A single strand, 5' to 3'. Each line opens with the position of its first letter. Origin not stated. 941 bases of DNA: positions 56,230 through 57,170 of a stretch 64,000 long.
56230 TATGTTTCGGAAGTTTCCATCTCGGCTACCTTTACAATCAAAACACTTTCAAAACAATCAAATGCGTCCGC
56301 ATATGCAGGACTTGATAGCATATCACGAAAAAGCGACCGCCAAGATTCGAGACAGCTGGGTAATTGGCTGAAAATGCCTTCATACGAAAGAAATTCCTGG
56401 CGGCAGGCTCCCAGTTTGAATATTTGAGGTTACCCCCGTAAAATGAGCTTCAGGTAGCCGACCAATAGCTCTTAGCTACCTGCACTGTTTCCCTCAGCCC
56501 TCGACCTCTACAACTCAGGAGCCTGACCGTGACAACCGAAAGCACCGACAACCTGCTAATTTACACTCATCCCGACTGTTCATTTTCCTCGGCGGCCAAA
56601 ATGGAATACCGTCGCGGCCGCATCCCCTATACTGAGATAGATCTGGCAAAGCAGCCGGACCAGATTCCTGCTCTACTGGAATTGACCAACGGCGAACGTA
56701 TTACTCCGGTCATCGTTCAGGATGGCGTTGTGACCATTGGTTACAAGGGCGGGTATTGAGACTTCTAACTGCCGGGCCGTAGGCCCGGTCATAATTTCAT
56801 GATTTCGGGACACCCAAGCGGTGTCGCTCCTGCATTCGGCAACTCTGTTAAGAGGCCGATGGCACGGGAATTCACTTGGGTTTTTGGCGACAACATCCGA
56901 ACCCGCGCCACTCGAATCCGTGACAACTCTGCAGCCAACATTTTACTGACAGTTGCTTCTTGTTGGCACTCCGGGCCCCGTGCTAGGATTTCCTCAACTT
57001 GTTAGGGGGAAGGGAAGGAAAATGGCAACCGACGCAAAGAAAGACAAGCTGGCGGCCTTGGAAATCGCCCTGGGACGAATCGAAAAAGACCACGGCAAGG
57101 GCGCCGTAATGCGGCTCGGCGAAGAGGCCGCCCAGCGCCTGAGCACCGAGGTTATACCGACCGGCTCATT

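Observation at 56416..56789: Glutaredoxin-like gene with an in-frame TGA, two codons, TAA and a GC hairpin: candidate C-terminal selenocysteine (U-x-x-stop) protein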

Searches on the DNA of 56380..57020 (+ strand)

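Call 83: search_rna_families(source=window, start=56380, end=57020, threshold=evalue, max_evalue=10)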
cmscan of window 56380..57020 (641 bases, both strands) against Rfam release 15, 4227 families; matches with E-value up to 10: 1.
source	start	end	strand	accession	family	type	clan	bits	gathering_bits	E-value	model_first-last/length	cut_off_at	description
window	56933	56968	+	RF00462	IRES_APC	Cis-reg; IRES;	-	14.4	50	8.8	1-53/53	no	APC internal ribosome entry site (IRES)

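Call 84: search_rna_families(source=L048, start=16300, end=17200, threshold=gathering)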
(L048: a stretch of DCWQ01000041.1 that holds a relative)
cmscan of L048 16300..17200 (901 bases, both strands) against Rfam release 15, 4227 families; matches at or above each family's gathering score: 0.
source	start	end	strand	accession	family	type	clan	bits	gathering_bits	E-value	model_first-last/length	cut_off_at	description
